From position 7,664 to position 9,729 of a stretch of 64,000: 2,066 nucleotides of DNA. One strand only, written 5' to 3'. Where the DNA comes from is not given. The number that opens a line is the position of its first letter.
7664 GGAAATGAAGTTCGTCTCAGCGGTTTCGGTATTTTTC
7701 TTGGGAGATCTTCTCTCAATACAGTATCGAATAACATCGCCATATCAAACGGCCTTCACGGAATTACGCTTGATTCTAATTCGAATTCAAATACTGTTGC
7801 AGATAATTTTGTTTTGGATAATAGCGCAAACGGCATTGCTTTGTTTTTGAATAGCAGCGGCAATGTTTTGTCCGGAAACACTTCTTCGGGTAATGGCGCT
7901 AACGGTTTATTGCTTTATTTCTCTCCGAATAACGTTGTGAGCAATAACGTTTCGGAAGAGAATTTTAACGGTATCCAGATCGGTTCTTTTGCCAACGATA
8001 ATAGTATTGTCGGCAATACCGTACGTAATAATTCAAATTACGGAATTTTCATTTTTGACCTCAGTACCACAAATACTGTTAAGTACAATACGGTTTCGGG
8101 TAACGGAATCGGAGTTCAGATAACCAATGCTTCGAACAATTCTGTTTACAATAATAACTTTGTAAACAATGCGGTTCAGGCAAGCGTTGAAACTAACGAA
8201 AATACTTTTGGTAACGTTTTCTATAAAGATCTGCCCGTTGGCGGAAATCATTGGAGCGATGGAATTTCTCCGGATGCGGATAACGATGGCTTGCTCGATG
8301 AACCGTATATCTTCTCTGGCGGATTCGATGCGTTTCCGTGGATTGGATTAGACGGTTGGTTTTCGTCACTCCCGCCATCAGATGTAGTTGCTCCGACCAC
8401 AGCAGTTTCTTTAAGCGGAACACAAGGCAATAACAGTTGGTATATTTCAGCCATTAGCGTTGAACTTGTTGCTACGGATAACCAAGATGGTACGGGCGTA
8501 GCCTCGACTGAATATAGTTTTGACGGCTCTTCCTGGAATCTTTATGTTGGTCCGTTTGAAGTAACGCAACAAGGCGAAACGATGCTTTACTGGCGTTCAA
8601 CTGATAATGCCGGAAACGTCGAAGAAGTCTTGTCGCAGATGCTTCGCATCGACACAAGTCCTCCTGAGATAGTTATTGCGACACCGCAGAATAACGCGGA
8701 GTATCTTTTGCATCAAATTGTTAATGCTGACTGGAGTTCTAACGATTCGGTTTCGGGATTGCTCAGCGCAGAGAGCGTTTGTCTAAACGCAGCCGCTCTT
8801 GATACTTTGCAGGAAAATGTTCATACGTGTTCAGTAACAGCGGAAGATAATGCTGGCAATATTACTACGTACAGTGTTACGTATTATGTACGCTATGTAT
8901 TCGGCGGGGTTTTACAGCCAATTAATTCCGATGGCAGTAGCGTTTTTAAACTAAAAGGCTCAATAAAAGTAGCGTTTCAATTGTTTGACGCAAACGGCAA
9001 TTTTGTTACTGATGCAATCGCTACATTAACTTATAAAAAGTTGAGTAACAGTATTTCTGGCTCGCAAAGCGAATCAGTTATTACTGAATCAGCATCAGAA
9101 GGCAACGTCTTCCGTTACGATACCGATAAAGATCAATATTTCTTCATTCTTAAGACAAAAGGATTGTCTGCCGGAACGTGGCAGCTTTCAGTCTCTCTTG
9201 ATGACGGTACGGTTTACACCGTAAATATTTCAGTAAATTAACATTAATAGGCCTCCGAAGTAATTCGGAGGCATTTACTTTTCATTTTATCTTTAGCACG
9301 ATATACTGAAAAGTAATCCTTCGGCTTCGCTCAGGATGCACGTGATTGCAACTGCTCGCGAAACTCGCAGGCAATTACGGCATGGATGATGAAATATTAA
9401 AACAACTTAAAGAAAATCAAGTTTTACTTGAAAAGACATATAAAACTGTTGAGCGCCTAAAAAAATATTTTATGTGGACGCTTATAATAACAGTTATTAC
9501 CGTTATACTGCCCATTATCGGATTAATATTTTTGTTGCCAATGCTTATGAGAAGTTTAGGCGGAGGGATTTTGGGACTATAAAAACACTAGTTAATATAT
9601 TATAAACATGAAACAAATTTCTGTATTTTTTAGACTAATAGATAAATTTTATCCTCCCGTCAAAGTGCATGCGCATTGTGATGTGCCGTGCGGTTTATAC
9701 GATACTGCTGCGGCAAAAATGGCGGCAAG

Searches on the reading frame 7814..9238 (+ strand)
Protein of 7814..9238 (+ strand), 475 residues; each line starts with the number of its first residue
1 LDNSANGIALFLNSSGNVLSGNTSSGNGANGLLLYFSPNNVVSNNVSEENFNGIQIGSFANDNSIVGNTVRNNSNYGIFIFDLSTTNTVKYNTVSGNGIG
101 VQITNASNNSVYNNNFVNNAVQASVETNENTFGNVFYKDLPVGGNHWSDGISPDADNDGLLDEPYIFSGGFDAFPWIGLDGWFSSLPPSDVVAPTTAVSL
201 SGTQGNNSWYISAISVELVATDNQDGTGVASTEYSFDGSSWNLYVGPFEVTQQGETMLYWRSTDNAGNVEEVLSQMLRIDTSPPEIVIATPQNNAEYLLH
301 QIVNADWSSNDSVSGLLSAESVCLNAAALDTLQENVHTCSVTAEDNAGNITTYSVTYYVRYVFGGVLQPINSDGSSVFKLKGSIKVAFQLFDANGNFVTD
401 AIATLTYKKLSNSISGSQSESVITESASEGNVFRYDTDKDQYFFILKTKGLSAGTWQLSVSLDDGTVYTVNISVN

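Call 11: search_protein_families(library=pfam, proteins=[window:7814-9238:+], max_evalue=0.001)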
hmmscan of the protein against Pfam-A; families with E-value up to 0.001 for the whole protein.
window:7814-9238:+ (475 aa): 2 families
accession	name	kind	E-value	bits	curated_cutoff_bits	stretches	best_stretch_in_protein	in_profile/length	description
PF05048.19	NosD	-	2.4e-20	73.3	23.6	1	3-149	58-209/212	Periplasmic copper-binding protein (NosD)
PF13229.12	Beta_helix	-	4.4e-14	52.8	25.9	1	4-116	45-158/158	Right handed beta helix region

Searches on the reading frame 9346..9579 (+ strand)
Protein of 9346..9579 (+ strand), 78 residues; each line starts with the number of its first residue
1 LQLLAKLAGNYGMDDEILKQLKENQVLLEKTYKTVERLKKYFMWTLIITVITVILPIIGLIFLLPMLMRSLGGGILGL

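Call 3: search_protein_families(library=pfam, proteins=[window:9346-9579:+], max_evalue=1)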
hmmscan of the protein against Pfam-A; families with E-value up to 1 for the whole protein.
window:9346-9579:+ (78 aa): 9 families
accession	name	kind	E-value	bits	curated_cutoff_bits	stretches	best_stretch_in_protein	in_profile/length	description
PF17319.7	DUF5362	-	0.011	16.1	25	1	29-63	59-93/94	Family of unknown function (DUF5362)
PF08395.17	7tm_7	-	0.021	14.6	26.6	1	16-71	210-262/370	7tm Chemosensory receptor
PF20779.2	MACPF_D2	-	0.024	15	24.2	1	14-58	46-90/103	MACPF protein, D2 domain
PF00482.28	T2SSF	-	0.072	13.5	25.2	1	25-65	85-125/125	Type II secretion system (T2SS), protein F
PF07234.17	Babuvirus_MP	-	0.074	13.4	27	1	34-63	4-33/117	Movement and RNA silencing protein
PF17523.7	MPS-4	-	0.086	13.4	25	1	10-70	10-70/78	MinK-related peptide, potassium channel accessory sub-unit protein 4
PF17140.10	DUF5113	-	0.16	12.4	27.1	1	16-63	112-158/161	Domain of unknown function (DUF5113)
PF19673.4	DUF6176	-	0.18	12.2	27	1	15-45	30-60/109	Family of unknown function (DUF6176)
PF13779.11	DUF4175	-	0.18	10.2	27.3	1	25-72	5-52/825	Domain of unknown function (DUF4175)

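Call 4: search_protein_families(library=ncbifam, proteins=[window:9346-9579:+], max_evalue=1)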
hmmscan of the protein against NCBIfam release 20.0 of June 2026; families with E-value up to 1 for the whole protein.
window:9346-9579:+ (78 aa): 2 families
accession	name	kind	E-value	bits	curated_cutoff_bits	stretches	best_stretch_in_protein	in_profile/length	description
NF004584.0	PRK05928.2-1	equivalog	0.094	12.1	233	1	2-41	71-109/269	uroporphyrinogen-III synthase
TIGR04402.2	mob_CxxC_CxxC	subfamily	0.58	10.4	70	1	36-64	20-48/180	mobilome CxxCx(11)CxxC protein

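Call 55: search_protein_families(library=ncbifam, proteins=[window:9382-9579:+], max_evalue=0.1)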
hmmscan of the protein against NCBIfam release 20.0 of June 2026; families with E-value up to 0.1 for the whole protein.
window:9382-9579:+ (66 aa): 0 families

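Call 69: find_related_loci(query=window:9382-9579:+, collection=metagenome_contigs, flank=2500)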
Query window:9382-9579:+ (66 aa) in metagenome_contigs; peptide patterns used: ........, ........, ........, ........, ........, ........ (x = any residue, [..] = any of these).
600 stretches matched a pattern, but none encodes a relative of the query by tblastn (E <= 1e-3).

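Call 71: find_related_loci(query=A4, collection=metagenome_contigs, flank=2500)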
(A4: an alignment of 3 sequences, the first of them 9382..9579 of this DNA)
Query A4 (66 aa) in metagenome_contigs; peptide patterns used: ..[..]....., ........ (x = any residue, [..] = any of these).
492 stretches matched a pattern; 2 encode a relative of the query (tblastn E <= 1e-3); 2 distinct loci.
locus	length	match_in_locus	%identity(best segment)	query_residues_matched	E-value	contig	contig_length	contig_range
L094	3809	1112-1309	95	1-66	2e-37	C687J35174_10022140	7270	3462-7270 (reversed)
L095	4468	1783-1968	79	1-62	8e-23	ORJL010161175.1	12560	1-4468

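Call 77: search_protein_representatives(protein=window:9382-9579:+)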
Query: 66 residues. Proteins with E-value up to 0.001 (for the whole library): 273; up to 1e-10: 15; up to 1e-30: 0. The best 150 are listed.
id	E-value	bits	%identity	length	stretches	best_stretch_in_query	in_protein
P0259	2.0e-12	62.6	44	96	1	1-66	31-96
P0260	4.7e-12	61.4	45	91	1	1-60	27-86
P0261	5.7e-12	61.1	45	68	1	2-66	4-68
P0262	6.1e-12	61.1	41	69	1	4-66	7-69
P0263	6.8e-12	60.9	44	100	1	1-66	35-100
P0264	1.3e-11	60.0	44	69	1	2-65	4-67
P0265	1.3e-11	60.0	45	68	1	2-65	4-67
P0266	1.4e-11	59.9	42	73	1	3-66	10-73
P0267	1.5e-11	59.8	48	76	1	4-65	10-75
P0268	1.9e-11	59.5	50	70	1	3-58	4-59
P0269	2.7e-11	59.0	44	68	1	1-63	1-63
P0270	3.4e-11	58.7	43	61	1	7-66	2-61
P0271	4.9e-11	58.2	45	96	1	2-65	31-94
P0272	6.5e-11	57.8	50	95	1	3-58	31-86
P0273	8.5e-11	57.5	47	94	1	6-56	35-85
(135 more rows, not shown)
